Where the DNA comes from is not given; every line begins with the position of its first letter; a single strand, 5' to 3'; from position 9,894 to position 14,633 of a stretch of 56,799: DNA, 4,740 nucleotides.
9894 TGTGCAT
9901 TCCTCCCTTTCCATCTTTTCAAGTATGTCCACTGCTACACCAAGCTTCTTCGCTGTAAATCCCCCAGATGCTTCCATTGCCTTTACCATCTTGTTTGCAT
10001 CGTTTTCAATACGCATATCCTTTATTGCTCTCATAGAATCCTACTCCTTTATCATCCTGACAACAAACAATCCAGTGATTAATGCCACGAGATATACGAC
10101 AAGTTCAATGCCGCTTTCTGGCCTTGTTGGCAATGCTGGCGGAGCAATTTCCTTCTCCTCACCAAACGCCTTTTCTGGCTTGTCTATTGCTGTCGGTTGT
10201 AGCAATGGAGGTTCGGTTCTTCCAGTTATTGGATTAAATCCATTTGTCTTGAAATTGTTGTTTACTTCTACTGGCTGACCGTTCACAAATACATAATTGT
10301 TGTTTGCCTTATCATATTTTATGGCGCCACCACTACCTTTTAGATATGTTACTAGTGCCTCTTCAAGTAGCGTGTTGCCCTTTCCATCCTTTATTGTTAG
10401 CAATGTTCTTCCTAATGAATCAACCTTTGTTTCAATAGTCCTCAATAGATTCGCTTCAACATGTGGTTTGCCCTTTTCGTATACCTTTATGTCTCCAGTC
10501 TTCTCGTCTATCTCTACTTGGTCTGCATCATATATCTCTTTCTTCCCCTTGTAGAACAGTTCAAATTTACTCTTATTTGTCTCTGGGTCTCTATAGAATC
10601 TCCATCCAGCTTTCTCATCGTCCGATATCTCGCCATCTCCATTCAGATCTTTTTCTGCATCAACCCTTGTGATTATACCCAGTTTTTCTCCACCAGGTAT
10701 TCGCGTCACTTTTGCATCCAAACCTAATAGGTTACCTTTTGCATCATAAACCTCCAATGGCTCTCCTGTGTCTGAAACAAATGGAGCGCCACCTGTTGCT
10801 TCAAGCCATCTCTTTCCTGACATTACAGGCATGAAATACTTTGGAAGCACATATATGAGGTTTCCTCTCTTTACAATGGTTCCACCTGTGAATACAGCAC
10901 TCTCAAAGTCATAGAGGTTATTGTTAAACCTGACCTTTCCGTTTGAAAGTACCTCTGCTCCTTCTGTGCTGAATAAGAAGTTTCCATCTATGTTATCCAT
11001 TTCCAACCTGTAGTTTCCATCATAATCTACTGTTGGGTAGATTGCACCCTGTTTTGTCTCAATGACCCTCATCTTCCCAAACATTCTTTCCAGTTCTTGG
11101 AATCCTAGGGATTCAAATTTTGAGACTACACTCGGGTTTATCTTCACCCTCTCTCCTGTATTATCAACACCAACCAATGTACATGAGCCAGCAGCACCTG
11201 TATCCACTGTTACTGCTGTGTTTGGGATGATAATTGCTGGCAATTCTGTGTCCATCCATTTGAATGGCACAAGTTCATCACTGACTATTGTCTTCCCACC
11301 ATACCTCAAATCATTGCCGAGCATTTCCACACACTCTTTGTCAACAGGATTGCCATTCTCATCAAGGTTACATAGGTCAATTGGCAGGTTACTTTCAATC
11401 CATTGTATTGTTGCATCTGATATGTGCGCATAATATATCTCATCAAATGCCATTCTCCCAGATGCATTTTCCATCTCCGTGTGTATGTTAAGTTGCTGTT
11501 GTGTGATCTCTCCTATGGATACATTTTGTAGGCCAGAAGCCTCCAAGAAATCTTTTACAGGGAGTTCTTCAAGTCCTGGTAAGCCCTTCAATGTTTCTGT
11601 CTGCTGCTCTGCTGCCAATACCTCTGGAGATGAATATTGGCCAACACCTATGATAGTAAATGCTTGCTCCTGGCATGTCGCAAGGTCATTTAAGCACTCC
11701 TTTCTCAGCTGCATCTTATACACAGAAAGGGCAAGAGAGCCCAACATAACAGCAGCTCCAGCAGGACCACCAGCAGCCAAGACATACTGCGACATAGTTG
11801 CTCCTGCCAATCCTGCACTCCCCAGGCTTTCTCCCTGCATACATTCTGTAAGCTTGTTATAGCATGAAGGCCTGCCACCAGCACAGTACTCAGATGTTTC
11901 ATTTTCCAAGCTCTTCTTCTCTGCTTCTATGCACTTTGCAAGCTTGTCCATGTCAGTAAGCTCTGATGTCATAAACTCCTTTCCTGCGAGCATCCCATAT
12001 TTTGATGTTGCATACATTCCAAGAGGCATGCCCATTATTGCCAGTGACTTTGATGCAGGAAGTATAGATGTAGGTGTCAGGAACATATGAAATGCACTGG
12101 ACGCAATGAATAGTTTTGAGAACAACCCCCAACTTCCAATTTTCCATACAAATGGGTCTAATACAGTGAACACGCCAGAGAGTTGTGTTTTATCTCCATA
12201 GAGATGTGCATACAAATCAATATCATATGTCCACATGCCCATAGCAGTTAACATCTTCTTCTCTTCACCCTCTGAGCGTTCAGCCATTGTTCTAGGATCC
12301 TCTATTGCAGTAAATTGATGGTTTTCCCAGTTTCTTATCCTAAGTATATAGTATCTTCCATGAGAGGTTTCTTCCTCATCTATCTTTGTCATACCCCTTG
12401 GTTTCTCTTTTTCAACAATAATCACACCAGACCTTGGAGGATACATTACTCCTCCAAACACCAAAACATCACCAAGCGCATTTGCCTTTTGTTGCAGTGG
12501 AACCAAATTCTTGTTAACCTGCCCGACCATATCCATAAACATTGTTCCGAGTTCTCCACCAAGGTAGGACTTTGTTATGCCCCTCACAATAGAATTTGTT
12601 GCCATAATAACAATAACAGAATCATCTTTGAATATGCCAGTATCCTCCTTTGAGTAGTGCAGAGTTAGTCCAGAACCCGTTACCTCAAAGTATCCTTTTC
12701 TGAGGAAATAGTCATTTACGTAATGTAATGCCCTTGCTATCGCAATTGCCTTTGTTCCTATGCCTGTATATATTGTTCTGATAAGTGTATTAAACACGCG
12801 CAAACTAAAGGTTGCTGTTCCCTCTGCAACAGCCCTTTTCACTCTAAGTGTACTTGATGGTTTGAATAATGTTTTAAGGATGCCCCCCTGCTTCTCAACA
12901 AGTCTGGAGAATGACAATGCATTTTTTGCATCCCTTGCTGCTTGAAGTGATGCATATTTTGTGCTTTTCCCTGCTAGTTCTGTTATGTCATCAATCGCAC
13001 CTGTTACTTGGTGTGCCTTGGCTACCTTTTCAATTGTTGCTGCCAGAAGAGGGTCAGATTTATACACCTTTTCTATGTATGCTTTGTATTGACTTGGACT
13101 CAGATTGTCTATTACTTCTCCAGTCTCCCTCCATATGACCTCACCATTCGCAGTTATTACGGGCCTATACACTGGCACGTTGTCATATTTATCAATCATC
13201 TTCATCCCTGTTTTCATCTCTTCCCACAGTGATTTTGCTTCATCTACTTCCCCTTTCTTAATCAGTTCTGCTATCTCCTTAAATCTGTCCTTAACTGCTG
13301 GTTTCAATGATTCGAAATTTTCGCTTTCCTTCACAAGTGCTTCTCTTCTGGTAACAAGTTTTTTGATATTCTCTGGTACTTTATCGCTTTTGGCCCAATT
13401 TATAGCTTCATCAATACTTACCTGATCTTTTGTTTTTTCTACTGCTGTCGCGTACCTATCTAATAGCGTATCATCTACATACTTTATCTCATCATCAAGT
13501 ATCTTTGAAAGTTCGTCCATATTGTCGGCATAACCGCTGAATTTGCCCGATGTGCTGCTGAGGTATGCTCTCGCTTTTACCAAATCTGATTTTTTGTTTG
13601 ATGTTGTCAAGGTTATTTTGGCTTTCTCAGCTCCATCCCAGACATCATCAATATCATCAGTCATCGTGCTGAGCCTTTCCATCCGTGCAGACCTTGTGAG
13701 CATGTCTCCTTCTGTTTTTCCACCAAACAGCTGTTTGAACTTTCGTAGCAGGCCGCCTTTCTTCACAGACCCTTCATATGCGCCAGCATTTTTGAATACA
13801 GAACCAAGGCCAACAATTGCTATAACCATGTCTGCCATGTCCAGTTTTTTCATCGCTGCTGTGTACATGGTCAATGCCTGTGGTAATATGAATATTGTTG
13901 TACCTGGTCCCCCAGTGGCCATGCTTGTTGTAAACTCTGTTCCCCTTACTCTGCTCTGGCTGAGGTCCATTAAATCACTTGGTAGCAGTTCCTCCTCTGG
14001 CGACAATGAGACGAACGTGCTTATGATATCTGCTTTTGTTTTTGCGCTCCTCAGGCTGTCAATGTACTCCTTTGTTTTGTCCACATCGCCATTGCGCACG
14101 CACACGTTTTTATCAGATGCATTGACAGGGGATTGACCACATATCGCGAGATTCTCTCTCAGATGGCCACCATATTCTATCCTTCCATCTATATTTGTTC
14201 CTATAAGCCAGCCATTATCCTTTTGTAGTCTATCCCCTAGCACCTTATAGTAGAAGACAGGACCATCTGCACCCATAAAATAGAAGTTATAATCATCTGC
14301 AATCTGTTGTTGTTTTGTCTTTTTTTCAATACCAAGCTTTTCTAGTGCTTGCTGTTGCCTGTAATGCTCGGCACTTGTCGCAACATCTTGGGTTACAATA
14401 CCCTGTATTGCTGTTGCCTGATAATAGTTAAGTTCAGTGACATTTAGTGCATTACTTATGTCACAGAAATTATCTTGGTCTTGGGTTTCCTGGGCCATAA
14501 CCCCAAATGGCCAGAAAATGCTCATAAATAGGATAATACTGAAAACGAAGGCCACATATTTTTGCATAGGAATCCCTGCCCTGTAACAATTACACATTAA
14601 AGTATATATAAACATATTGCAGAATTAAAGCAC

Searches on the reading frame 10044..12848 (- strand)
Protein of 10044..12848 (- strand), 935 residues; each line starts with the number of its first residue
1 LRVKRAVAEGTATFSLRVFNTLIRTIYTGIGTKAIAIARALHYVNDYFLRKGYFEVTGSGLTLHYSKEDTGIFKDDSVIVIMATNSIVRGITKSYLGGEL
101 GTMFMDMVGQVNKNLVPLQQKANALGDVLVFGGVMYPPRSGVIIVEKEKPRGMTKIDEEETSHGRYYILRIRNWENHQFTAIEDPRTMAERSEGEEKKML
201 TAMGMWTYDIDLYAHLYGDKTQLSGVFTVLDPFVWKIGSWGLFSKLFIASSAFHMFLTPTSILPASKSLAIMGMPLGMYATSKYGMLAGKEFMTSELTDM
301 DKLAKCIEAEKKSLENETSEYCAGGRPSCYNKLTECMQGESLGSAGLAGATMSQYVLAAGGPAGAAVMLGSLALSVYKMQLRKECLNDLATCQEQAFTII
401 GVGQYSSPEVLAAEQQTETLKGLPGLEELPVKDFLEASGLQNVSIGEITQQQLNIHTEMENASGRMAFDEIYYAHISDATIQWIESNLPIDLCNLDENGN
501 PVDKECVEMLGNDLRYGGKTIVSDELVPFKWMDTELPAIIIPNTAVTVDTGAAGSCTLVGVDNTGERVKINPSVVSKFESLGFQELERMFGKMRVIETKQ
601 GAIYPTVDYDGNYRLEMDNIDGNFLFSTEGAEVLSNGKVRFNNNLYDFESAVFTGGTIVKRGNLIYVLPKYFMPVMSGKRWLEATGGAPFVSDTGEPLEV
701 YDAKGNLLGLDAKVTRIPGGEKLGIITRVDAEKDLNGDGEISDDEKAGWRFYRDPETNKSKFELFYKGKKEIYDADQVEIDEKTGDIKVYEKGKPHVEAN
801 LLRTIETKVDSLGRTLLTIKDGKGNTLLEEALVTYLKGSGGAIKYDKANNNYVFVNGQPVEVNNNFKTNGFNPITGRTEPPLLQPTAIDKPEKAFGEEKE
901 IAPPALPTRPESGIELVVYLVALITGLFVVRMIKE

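Call 48: predict_structure(alignment_id=A2)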
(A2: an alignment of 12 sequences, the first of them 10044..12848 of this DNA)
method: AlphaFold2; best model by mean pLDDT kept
length: 935 residues; sequences in the alignment: 12
mean_pLDDT: 50.7   pTM: 0.36
mean pLDDT of the five models: 50.7, 48.6, 46.4, 43.3, 41.9
residues with pLDDT >= 90: 61; 70-90: 174; 50-70: 124; < 50: 576
segments of 3 or more residues with pLDDT < 50: 1-28, 38-40, 45-193, 195-228, 237-242, 259-285, 287-326, 336-491, 522-544, 656-669, 857-935
pLDDT, mean of each block of 10 residues (from residue 1): 28 43 46 50 46 28 28 25 23 26 32 35 28 24 32 38 37 36 40 44 39 39 45 48 51 51 39 46 46 40 45 36 45 48 36 35 38 42 45 38 36 30 35 36 29 29 24 24 31 51 58 59 40 27 49 69 82 73 62 72 70 74 78 84 83 51 43 68 87 86 78 83 80 73 82 77 89 91 91 88 93 90 87 80 75 53 29 32 25 29 29 44 40 32
secondary structure, 60 per line:
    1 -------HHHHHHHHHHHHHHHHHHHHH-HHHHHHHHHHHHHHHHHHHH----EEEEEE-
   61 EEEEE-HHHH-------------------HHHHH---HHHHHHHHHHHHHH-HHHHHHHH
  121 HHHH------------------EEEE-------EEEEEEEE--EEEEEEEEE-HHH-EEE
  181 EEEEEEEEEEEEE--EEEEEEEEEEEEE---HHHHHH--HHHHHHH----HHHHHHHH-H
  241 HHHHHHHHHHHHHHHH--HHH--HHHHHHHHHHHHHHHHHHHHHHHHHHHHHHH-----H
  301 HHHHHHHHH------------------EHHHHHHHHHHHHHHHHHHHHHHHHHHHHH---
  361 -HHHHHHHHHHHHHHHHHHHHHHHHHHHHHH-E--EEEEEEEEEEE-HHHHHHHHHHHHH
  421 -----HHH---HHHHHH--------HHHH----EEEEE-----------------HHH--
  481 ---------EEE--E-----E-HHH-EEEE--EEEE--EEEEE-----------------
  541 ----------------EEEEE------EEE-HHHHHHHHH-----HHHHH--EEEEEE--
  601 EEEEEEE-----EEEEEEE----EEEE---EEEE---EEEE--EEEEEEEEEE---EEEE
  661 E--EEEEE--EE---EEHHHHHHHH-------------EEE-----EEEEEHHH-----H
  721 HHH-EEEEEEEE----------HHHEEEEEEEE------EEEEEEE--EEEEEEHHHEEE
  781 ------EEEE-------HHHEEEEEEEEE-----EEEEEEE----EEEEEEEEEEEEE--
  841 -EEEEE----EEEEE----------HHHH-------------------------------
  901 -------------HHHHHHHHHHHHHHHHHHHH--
elements in order (helices of 4 or more, strands of 3 or more residues): H8-28 H30-49 E54-59 E61-65 H67-70 H90-94 H98-111 H113-124 E143-146 E154-161 E164-172 E178-193 E196-208 H212-217 H220-226 H231-238 H240-256 H264-294 H300-309 H329-357 H362-391 E396-406 H408-420 H432-437 H446-449 E454-458 E490-492 E507-510 E513-516 E519-523 E557-561 E568-570 H572-580 H586-590 E593-598 E601-607 E613-619 E624-627 E631-634 E638-641 E644-653 E657-661 E664-668 H678-685 E699-701 E707-711 H720-723 E725-732 E746-753 E760-766 E769-774 E778-780 E787-790 E801-809 E815-821 E826-838 E842-846 E851-855 H866-869 H914-933

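Call 51: fold_search(model_id=the predicted structure, library=pdb)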
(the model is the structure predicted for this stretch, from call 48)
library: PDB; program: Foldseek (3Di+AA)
matches with E <= 10: 273; with E <= 0.001: 0
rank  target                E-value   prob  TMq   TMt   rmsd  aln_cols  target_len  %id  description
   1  6ven_M                1.4e-02  0.14  0.07  0.12  25.3       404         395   10  Yeast COMPASS in complex with a ubiquitinated nucleosome (released 2020-01-15)
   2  1ei5                  3.3e-02  0.63  0.08  0.13  18.3       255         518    9  CRYSTAL STRUCTURE OF A D-AMINOPEPTIDASE FROM OCHROBACTRUM ANTHROPI (released 2000-10-04)
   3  9r9b_A                3.7e-02  0.16  0.09  0.12  19.4       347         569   10  Crystal structure of clathrin heavy chain in complex with a peptidomimetic inhibitor of the TACC3 interaction (released 2026-04-08)
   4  1k32_A                3.7e-02  0.10  0.06  0.06  18.8       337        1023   12  Crystal structure of the tricorn protease (released 2001-12-05)
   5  8wu8_C                3.9e-02  0.09  0.06  0.13  18.6       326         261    9  Crystal structure of the human RAD9-RAD1(F64A/M256A/F266A)-HUS1-RHINO(88-99) complex (released 2024-02-14)
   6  4qq1_C                4.1e-02  0.13  0.06  0.09  21.2       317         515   11  Crystal structure of the isotype 1 Transferrin binding protein B (TbpB) from serogroup B Neisseria meningitidis (released 2015-04-01)
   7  3a1j_C                5.9e-02  0.09  0.06  0.14  18.5       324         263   10  Crystal structure of the human Rad9-Hus1-Rad1 complex (released 2009-06-02)
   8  6j8y_C                7.6e-02  0.06  0.05  0.12  18.2       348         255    8  Crystal structure of the human RAD9-HUS1-RAD1-RHINO complex (released 2019-12-04)
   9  3rwx                  8.9e-02  0.08  0.07  0.14  16.5       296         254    8  Crystal structure of a putative outer membrane protein (BF2706) from Bacteroides fragilis NCTC 9343 at 2.40 A resolution (released 2011-06-08)
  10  4qq1_A                1.0e-01  0.08  0.07  0.10  17.6       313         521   10  Crystal structure of the isotype 1 Transferrin binding protein B (TbpB) from serogroup B Neisseria meningitidis (released 2015-04-01)
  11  7c3e_B                1.1e-01  0.09  0.06  0.12  22.6       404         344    9  Crystal structure of R97A/R150A/R203A mutant of AofleA from Arthrobotrys oligospora (released 2020-07-29)
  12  7sgz_G                1.6e-01  0.08  0.07  0.16  18.9       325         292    9  Structure of the yeast Rad24-RFC loader bound to DNA and the closed 9-1-1 clamp (released 2022-03-23)
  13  6thl_A                2.0e-01  0.11  0.06  0.20  17.0       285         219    9  Crystal structure of the complex between RTT106 and BCD1 (released 2020-12-02)
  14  7stb_F                2.5e-01  0.05  0.06  0.14  18.9       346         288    8  Closed state of Rad24-RFC:9-1-1 bound to a 5' ss/dsDNA junction (released 2022-03-23)
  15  3ggr_C                2.6e-01  0.05  0.06  0.14  18.4       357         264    9  Crystal Structure of the Human Rad9-Hus1-Rad1 complex (released 2009-06-16)
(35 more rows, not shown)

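Call 72: search_protein_representatives(alignment_id=A5)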
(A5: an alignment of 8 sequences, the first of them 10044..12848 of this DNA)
Query: 8 sequences, 934 profile positions. Proteins with E-value up to 0.001 (for the whole library): 19; up to 1e-10: 13; up to 1e-30: 11. The best 19 are listed.
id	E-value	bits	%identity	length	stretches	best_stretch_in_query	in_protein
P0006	0.0e+00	1665.0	-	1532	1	2-933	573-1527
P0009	0.0e+00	1499.1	-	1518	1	5-934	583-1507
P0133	0.0e+00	1220.1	-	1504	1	16-933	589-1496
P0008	0.0e+00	1206.8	-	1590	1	20-932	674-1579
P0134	0.0e+00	1191.3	-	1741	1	14-934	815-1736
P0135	2.5e-278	942.2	-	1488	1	33-932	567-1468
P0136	3.4e-270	915.3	-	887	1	60-931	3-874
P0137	1.3e-249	847.2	-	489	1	457-934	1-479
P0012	7.2e-233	791.7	-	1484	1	16-933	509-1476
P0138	1.2e-135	470.0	-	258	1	679-933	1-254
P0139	4.1e-123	428.5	-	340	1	599-933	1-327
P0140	3.1e-16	74.8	-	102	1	867-933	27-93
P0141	5.7e-11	57.4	-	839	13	468-498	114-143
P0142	1.2e-07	46.4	-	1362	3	328-610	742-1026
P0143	5.7e-06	40.8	-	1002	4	224-276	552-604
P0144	9.3e-06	40.1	-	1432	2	325-505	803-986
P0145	4.2e-05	37.9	-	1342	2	371-507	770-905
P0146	7.5e-05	37.1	-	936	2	242-505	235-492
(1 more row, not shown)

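Call 73: search_protein_families(library=pfam, proteins=[P0141, P0142, P0143, P0144, P0145, P0146], max_evalue=0.01)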
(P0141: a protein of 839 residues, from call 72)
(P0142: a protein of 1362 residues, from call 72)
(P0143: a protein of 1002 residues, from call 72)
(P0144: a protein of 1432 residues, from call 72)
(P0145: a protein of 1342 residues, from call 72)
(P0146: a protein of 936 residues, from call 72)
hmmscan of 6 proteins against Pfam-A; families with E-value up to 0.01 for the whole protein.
P0141 (839 aa): 5 families
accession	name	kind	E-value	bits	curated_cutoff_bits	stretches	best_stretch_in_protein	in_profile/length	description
PF21247.3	Fic-like_C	-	2.8e-25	88.4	27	0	712-731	30-49/64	Filamentation induced by cAMP protein Fic-like, C-terminal domain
PF25380.1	PH_25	-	2.6e-09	37.5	27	0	86-130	11-55/120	Fungal PH-like domain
PF10573.14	UPF0561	-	1.3e-07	32.2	25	0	732-752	10-30/120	Uncharacterised protein family UPF0561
PF19300.4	BPD_transp_1_N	-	1.5e-07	32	23.8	0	147-176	71-100/114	Binding-prot-dependent transport system membrane comp, N-term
PF19653.4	DUF6156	-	6e-07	29.9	27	0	298-315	52-68/96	Family of unknown function (DUF6156)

P0142 (1362 aa): 0 families

P0143 (1002 aa): 2 families
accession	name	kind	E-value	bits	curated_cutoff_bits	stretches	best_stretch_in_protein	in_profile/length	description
PF18676.6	MBG_2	-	1.9e-126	413.3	25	7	365-437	1-72/72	MBG domain (YGX type)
PF17834.7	GHD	-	9.2e-07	29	34.5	0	504-533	23-52/57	Beta-sandwich domain in beta galactosidase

P0144 (1432 aa): 0 families

P0145 (1342 aa): 0 families

P0146 (936 aa): 0 families

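Call 84: fold_search(model_id=the predicted structure, library=viral)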
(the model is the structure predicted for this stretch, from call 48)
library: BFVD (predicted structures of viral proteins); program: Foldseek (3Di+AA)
matches with E <= 10: 266; with E <= 0.001: 2
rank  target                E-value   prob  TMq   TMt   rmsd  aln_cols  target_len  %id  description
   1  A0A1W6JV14            6.3e-04  0.12  0.06  0.05  54.1       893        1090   12  Tail fiber protein [Vibrio phage pVco-5]
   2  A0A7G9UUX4            6.6e-04  0.30  0.08  0.08  50.3       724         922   10  (no name in the UniProt tables at hand)
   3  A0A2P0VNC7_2          6.5e-03  0.13  0.07  0.08  36.2       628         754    9  Uncharacterized protein [Tetraselmis virus 1]
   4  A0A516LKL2            9.3e-03  0.09  0.06  0.08  31.4       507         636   13  (no name in the UniProt tables at hand)
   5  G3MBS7                4.2e-02  0.05  0.07  0.07  25.2       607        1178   11  Gp211 [Bacillus phage G]
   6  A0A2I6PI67            6.7e-02  0.10  0.06  0.11  26.0       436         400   11  Baseplate wedge subunit and tail pin protein [Pseudomonas phage PMBT14]
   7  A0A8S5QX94            1.2e-01  0.07  0.05  0.10  30.2       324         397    8  Uncharacterized protein [Siphoviridae sp. ctoWO12]
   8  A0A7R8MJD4            1.3e-01  0.38  0.08  0.27  27.9       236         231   10  Uncharacterized protein [Klebsiella phage vB_KvM-Eowyn]
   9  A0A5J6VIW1            1.5e-01  0.02  0.05  0.07  33.4       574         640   11  Uncharacterized protein [Megaviridae environmental sample]
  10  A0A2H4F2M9            1.8e-01  0.02  0.05  0.05  43.6       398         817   10  (no name in the UniProt tables at hand)
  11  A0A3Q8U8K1            2.1e-01  0.12  0.06  0.14  11.6       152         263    8  Uncharacterized protein [Megavirus baoshan]
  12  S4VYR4                2.4e-01  0.12  0.08  0.20  12.6       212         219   10  Uncharacterized protein [Pandoravirus dulcis]
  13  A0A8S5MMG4            2.6e-01  0.03  0.04  0.09  29.7       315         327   11  Uncharacterized protein [Siphoviridae sp. ctxc31]
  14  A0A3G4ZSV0            2.8e-01  0.02  0.04  0.07  28.0       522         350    9  Uncharacterized protein [Dasosvirus sp.]
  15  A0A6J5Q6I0            3.0e-01  0.02  0.07  0.09  24.2       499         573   11  Uncharacterized protein [uncultured Caudovirales phage]
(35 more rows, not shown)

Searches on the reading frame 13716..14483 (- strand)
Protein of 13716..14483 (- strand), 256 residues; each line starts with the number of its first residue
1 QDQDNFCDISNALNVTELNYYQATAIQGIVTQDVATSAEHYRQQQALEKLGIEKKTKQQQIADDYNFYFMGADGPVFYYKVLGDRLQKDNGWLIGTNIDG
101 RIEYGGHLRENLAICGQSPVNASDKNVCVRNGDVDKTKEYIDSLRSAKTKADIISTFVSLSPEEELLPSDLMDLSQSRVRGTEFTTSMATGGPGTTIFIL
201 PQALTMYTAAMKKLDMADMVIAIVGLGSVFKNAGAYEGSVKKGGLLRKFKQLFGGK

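Call 81: predict_structure(alignment_id=A6)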
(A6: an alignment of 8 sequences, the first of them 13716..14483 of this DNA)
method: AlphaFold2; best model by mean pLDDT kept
length: 256 residues; sequences in the alignment: 8
mean_pLDDT: 35.1   pTM: 0.22
mean pLDDT of the five models: 35.1, 32.8, 32.3, 31.9, 29.2
residues with pLDDT >= 90: 0; 70-90: 0; 50-70: 12; < 50: 244
segments of 3 or more residues with pLDDT < 50: 1-52, 57-138, 148-252, 254-256
pLDDT, mean of each block of 10 residues (from residue 1): 31 33 32 33 42 43 31 27 34 29 27 26 31 44 51 44 36 32 31 27 32 40 37 36 45 44
secondary structure, 60 per line:
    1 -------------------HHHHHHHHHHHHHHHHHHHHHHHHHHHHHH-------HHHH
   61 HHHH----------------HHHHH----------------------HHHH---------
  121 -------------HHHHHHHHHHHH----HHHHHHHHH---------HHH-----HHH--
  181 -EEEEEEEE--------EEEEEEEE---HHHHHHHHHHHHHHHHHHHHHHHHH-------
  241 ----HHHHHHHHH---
elements in order: H20-49 H57-64 H81-85 H108-111 H134-145 H150-158 E182-189 E198-205 H209-233 H245-253
